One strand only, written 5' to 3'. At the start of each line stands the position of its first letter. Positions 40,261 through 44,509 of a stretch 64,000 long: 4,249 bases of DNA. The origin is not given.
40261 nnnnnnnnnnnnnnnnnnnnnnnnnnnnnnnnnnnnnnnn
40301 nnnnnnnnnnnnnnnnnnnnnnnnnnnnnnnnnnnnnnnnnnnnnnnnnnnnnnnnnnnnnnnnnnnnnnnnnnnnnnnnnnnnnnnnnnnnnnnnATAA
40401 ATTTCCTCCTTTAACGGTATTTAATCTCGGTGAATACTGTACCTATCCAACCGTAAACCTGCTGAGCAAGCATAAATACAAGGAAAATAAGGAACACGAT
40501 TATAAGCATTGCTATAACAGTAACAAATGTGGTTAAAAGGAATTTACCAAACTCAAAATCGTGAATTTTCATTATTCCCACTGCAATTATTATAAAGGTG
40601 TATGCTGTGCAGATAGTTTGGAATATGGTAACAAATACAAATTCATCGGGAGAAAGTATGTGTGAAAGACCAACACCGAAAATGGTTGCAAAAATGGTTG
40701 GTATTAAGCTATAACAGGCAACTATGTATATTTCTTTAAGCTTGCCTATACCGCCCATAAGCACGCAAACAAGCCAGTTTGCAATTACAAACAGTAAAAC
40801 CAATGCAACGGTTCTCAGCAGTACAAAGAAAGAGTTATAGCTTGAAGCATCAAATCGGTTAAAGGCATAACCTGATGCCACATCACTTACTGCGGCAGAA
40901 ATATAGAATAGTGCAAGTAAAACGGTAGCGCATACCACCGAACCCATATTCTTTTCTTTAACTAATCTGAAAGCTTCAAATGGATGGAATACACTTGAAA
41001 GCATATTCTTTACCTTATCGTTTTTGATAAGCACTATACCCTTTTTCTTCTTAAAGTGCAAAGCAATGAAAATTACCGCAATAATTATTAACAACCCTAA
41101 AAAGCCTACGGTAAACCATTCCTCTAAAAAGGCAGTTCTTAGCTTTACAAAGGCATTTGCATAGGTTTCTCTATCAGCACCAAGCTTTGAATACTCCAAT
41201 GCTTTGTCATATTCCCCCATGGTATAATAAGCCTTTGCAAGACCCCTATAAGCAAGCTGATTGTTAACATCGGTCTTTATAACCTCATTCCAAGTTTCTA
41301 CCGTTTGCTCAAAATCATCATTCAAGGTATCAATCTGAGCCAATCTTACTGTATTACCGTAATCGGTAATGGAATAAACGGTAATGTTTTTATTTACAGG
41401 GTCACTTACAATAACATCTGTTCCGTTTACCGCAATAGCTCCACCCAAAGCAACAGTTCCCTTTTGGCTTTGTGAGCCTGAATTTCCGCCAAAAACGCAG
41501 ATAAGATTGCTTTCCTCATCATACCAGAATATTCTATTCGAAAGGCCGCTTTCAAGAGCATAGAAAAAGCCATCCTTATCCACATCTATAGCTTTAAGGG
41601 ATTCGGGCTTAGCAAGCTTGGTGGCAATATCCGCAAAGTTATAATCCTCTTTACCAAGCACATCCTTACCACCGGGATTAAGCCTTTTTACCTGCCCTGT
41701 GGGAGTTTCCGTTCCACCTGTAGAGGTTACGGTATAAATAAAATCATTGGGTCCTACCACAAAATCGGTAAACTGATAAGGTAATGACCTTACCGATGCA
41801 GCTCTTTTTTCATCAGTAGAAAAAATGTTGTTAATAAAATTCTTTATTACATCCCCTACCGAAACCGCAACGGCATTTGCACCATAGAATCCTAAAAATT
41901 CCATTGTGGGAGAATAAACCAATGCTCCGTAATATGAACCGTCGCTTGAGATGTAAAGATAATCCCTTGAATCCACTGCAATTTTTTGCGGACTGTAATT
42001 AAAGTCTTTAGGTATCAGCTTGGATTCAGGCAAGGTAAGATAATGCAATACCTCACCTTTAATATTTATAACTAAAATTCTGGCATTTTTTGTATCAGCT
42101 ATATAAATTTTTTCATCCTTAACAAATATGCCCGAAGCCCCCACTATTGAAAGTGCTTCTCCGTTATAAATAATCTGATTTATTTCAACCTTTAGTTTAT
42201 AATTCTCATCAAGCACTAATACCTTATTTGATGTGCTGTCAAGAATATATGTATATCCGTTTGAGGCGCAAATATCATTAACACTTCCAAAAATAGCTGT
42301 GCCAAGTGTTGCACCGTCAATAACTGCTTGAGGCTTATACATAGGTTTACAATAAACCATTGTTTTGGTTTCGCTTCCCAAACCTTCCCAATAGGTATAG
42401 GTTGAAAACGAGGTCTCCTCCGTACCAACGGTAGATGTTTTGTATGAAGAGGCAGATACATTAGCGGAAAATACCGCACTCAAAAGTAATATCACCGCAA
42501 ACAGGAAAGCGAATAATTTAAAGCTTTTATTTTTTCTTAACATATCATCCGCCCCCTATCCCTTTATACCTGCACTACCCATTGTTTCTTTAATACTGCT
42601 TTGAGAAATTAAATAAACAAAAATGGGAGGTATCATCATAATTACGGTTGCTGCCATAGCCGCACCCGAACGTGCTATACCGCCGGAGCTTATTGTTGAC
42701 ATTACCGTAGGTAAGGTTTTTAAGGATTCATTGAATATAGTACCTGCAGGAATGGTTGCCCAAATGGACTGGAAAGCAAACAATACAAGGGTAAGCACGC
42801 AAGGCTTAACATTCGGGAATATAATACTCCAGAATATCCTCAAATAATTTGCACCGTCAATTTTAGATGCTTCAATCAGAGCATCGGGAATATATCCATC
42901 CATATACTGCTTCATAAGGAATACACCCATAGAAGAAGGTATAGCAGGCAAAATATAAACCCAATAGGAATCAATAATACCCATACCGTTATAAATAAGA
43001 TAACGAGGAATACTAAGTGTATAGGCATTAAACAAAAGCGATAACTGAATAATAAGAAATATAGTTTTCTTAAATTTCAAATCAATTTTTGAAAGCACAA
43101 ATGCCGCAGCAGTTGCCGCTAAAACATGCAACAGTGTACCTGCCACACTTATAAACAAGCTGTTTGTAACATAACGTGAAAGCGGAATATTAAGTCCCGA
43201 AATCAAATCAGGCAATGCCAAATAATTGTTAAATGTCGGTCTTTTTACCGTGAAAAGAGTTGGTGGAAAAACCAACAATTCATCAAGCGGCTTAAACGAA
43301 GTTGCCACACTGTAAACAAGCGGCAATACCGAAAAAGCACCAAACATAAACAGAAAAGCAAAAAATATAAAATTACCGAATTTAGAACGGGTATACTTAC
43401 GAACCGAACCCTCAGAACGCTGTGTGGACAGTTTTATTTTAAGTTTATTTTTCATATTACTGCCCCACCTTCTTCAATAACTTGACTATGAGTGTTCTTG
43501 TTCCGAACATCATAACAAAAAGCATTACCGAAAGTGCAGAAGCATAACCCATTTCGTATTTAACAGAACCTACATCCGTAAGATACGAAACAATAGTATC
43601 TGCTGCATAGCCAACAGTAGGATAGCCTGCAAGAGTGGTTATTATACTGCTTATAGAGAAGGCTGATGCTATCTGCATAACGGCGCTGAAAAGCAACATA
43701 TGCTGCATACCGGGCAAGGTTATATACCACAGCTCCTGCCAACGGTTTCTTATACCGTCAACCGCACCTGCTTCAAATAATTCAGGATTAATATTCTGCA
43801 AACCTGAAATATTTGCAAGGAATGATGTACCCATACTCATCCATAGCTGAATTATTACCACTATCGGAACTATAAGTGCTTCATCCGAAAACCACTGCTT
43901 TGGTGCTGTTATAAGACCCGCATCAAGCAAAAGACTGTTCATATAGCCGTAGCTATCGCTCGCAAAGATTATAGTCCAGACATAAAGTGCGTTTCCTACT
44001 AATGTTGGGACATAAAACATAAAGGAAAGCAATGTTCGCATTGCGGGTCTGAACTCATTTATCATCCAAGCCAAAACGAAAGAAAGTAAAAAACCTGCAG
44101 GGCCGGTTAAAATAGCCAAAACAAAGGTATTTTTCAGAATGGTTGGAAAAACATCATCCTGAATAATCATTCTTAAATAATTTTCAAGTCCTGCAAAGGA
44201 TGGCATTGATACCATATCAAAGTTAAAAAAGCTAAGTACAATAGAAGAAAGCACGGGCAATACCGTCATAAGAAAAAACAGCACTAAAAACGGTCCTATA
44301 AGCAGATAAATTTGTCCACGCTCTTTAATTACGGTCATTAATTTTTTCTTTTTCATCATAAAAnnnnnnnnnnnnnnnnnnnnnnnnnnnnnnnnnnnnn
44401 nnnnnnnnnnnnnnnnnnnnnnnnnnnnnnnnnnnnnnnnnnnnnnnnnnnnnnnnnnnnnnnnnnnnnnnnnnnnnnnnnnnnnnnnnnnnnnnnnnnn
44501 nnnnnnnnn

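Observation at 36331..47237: Seven-gene translationally coupled cassette: giant SBP, two complete permease pairs, a propeller-Yip1 membrane protein and a 752-aa lipoprotein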

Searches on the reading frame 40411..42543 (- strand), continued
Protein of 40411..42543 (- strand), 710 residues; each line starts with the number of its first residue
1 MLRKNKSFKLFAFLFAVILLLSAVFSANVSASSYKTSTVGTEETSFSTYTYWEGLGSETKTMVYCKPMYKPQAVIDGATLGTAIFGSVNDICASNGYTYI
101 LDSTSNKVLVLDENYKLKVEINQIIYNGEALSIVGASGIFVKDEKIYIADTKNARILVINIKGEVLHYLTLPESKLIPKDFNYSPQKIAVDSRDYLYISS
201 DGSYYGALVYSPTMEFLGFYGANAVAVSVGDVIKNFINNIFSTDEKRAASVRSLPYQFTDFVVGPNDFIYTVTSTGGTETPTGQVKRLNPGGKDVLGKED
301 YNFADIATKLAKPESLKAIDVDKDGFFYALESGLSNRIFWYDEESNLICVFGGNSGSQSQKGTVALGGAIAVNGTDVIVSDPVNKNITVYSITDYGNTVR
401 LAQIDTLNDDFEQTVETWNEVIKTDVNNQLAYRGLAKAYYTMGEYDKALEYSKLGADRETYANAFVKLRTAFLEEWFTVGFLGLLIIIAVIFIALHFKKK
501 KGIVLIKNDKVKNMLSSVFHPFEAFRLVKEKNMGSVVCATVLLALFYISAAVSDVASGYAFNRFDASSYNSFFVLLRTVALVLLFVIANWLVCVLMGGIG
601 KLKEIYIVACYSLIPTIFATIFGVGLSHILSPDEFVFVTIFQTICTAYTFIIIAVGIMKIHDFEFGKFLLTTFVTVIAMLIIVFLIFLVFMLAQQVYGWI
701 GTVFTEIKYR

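Call 92: find_encoding_contigs(protein=P0221, flank=10000, max_places=1)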
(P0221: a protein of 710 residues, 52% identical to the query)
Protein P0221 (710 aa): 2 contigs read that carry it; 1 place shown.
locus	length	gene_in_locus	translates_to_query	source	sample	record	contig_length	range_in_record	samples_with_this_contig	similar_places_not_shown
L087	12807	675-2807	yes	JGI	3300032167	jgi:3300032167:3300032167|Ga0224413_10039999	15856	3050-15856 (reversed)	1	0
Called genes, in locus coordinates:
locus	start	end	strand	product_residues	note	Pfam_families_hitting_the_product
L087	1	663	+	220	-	?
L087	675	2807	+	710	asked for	PF01436:NHL (faint), PF04893:Yip1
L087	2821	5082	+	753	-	PF18952:DUF5696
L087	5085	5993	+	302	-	PF00528:BPD_transp_1 (faint)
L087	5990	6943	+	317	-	PF00528:BPD_transp_1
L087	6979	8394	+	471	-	PF13416:SBP_bac_8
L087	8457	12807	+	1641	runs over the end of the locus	PF02018:CBM_4_9 (faint), PF09479:Flg_new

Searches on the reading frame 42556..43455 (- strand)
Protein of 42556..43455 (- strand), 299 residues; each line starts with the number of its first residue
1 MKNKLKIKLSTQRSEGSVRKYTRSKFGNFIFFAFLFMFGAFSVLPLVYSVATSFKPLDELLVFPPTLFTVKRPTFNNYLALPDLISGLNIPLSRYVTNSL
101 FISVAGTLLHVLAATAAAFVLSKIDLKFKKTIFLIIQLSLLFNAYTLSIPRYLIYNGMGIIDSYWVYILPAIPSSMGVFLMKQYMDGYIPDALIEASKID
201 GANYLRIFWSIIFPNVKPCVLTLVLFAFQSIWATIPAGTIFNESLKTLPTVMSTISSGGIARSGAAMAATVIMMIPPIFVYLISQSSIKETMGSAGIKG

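Call 5: search_protein_families(library=pfam, proteins=[window:42556-43455:-], max_evalue=0.01)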
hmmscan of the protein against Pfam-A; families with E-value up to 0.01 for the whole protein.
window:42556-43455:- (299 aa): 1 family
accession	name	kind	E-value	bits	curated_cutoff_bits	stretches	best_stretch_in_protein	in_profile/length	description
PF00528.27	BPD_transp_1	-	1.9e-09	38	26.4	1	122-286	10-176/184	Binding-protein-dependent transport system inner membrane component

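Call 7: search_protein_families(library=ncbifam, proteins=[window:42556-43455:-], max_evalue=0.001)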
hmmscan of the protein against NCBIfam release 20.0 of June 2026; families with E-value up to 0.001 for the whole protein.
window:42556-43455:- (299 aa): 4 families
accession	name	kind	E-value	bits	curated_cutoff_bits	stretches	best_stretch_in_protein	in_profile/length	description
NF008210.0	PRK10973.1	equivalog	1.5e-17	64.2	297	1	85-287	66-271/281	sn-glycerol-3-phosphate ABC transporter permease UgpE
NF040932.1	ABC_arch_GlcU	equivalog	7.3e-15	55.3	340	1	34-283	8-255/272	glucose ABC transporter permease GlcU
NF008231.0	PRK10998.1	equivalog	1.3e-07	31.5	261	1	25-299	10-296/296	maltose ABC transporter permease MalG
TIGR01581.1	Mo_ABC_porter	hypoth_equivalog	0.00087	18.8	210.3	0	96-232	23-172/225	ABC transporter permease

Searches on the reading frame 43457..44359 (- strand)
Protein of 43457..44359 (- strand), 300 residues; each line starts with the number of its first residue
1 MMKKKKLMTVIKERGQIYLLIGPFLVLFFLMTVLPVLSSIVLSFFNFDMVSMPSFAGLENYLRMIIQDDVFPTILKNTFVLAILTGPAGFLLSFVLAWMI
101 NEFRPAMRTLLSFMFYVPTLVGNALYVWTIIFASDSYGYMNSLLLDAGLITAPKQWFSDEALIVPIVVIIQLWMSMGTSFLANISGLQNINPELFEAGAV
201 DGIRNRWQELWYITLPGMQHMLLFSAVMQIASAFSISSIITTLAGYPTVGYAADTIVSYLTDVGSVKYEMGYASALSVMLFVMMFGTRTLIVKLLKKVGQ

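Call 5: search_protein_families(library=pfam, proteins=[window:43457-44359:-], max_evalue=0.01)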
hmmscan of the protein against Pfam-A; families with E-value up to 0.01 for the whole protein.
window:43457-44359:- (300 aa): 1 family
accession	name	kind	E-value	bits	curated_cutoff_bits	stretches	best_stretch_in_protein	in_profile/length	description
PF00528.27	BPD_transp_1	-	1.1e-09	38.8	26.4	1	90-286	2-170/184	Binding-protein-dependent transport system inner membrane component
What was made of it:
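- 43457..44359 (-): MalF/UgpA-type permease F1 of the first, highly conserved importer. BPD_transp_1 at 38.8 bits (call 5).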

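Call 7: search_protein_families(library=ncbifam, proteins=[window:43457-44359:-], max_evalue=0.001)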
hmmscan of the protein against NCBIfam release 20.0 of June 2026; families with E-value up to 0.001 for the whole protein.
window:43457-44359:- (300 aa): 4 families
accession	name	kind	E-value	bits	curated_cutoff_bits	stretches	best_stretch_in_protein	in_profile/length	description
NF007044.0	PRK09497.1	equivalog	1.2e-11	44.6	348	1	18-284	12-264/285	spermidine/putrescine ABC transporter permease PotB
NF008232.0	PRK10999.1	equivalog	2.8e-09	36.2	392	1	56-294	265-514/520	maltose ABC transporter permease MalF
NF007852.0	PRK10561.1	equivalog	6.9e-09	36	335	1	10-286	7-279/295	sn-glycerol-3-phosphate ABC transporter permease UgpA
TIGR02140.1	permease_CysW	equivalog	0.00066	19.2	329.1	0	21-258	6-220/261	sulfate ABC transporter permease subunit CysW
